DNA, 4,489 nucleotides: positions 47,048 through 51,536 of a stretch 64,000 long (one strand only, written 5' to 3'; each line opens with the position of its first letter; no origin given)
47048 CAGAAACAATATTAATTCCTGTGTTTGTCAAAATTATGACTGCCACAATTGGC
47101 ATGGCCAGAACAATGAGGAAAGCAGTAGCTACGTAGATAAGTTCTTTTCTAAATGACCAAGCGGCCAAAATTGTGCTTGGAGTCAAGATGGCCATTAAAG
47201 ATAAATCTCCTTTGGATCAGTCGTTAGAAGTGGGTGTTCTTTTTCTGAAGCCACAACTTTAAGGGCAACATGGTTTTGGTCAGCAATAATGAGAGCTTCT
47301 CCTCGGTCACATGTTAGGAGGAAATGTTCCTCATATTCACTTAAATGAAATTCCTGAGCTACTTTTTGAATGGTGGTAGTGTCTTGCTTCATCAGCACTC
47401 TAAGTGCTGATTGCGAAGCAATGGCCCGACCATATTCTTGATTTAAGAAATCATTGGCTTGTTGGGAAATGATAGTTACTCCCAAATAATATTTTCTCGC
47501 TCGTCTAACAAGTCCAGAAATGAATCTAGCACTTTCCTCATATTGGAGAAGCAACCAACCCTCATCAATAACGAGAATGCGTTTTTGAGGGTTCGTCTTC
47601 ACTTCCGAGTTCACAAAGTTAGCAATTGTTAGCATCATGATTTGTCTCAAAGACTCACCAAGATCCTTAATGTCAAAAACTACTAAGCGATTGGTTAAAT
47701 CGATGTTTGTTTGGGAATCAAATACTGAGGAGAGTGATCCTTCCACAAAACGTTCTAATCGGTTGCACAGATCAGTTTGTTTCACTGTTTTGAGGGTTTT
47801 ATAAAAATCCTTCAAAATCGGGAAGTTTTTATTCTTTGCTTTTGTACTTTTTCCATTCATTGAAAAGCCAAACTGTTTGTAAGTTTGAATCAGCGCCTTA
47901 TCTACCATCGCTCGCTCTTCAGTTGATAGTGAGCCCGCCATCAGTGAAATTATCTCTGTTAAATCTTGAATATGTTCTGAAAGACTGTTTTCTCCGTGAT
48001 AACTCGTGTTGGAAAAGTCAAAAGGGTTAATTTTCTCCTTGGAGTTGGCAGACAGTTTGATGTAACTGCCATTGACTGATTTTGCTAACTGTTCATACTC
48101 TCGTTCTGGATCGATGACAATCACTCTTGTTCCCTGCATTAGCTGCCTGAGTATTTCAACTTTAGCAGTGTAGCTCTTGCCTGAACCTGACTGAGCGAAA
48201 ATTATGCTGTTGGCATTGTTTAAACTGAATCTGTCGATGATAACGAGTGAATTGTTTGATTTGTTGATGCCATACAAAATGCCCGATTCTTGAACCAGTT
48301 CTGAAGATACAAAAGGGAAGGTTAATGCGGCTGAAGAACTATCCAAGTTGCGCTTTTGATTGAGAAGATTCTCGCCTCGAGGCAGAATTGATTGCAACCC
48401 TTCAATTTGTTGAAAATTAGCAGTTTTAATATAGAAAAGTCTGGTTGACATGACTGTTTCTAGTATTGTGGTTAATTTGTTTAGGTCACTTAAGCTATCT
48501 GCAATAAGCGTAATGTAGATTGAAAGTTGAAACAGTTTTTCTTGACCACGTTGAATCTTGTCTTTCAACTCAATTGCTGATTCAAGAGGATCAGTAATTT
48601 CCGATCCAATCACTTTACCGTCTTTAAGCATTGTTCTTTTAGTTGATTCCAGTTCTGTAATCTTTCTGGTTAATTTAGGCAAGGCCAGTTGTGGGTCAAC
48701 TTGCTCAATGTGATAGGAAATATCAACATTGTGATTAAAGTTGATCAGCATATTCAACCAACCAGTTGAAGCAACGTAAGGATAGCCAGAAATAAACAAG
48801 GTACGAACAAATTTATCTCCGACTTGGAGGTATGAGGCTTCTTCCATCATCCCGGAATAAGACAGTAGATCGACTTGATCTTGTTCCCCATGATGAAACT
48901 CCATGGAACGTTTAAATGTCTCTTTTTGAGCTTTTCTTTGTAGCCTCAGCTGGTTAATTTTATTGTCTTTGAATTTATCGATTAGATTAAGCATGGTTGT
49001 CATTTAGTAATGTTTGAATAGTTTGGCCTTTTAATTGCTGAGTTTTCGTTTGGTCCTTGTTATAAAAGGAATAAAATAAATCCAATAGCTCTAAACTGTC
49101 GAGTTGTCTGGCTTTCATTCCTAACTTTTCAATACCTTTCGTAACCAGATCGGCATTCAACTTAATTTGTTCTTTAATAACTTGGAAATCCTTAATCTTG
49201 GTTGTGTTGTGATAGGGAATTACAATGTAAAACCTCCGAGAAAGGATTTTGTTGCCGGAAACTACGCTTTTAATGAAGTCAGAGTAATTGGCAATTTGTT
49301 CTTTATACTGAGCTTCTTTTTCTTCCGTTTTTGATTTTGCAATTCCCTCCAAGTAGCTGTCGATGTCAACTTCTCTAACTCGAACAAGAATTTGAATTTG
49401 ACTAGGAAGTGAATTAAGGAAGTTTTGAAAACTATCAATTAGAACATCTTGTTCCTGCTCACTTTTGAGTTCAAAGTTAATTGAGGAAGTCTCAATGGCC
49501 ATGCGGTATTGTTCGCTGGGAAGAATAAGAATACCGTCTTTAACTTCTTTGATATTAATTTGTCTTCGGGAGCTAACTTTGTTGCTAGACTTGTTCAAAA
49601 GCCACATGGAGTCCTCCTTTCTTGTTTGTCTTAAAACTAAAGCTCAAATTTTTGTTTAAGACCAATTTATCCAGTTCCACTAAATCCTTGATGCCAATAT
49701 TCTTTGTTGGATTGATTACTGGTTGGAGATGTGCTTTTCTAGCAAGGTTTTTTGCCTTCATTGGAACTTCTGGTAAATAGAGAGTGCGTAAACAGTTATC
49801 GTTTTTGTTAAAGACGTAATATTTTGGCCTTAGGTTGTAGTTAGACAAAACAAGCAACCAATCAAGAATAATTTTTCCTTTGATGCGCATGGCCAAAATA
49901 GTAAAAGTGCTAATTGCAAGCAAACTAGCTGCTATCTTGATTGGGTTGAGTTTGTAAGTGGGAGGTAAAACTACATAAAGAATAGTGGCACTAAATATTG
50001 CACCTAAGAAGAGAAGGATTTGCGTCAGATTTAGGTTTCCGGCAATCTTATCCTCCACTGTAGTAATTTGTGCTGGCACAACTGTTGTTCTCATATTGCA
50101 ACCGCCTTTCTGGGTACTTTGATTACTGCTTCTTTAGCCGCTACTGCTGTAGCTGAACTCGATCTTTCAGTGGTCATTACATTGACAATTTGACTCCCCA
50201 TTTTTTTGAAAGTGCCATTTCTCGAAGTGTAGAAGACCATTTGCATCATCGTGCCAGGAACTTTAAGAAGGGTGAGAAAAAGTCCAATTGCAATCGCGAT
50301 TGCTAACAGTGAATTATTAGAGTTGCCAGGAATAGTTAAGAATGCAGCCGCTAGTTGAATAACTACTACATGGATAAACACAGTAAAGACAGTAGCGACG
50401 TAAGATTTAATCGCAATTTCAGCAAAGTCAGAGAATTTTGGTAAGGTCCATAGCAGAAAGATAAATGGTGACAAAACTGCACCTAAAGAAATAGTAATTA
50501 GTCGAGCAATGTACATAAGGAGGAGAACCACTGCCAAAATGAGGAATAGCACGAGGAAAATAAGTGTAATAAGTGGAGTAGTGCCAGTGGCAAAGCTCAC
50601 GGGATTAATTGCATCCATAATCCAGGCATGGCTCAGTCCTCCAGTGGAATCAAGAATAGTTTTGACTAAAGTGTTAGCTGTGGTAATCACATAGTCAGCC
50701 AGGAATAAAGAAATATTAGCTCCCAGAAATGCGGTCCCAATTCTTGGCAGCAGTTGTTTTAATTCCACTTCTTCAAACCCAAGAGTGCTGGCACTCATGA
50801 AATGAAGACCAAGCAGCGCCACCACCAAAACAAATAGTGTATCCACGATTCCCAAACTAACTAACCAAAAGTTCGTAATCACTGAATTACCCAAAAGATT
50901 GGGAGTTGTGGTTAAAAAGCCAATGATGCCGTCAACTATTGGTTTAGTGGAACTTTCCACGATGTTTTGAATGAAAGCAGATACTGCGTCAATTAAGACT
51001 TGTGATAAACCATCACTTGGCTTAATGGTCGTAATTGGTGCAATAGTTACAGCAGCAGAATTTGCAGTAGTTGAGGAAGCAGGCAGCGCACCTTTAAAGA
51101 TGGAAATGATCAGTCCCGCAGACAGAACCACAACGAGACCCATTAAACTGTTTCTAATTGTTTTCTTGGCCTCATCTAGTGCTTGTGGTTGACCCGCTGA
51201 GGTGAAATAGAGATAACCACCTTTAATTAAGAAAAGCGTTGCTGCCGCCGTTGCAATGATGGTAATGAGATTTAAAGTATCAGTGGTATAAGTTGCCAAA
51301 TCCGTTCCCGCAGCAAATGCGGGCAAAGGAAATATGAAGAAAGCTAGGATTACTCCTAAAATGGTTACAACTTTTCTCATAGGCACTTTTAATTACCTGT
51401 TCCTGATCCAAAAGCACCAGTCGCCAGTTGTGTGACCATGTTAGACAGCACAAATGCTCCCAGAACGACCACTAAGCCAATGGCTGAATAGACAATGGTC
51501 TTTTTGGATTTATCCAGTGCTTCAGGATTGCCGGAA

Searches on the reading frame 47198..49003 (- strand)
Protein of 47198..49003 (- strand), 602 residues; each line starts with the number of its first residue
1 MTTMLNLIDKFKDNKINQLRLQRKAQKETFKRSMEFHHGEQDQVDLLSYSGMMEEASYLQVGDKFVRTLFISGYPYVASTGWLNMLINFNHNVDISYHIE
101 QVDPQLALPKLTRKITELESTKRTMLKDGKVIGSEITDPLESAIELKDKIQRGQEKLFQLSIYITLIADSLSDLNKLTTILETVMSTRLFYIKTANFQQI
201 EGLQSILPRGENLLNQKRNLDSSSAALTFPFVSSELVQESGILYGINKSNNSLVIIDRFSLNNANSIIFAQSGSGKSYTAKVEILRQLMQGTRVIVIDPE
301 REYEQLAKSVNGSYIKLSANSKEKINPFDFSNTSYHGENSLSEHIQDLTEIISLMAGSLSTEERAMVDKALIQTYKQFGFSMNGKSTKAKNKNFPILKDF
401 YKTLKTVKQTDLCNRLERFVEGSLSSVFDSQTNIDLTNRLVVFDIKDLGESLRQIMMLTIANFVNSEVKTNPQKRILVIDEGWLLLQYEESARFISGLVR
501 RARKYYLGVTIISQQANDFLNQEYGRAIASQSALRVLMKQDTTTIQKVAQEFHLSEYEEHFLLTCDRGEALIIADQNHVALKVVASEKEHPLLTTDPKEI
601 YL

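Call 65: search_protein_families(library=pfam, proteins=[window:47198-49003:-], max_evalue=0.00001)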
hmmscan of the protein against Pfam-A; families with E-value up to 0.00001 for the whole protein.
window:47198-49003:- (602 aa): 3 families
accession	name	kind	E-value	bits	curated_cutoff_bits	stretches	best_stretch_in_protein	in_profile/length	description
PF19044.6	P-loop_TraG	-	1.7e-22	80.1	25.8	1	260-568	26-348/413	TraG P-loop domain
PF12846.13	AAA_10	-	1.3e-15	57.8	27.5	1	262-536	20-303/362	AAA-like domain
PF01935.23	DUF87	-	9.2e-12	46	23.2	1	267-462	27-203/220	Helicase HerA, central domain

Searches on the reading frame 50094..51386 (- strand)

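Call 65: search_protein_families(library=pfam, proteins=[window:50094-51386:-], max_evalue=0.00001)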
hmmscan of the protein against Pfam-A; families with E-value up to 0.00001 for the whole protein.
window:50094-51386:- (431 aa): 1 family
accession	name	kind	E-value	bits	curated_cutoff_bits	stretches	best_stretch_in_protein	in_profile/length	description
PF18895.5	T4SS_pilin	-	8.8e-10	39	26.6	1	32-97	7-71/71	Type IV secretion system pilin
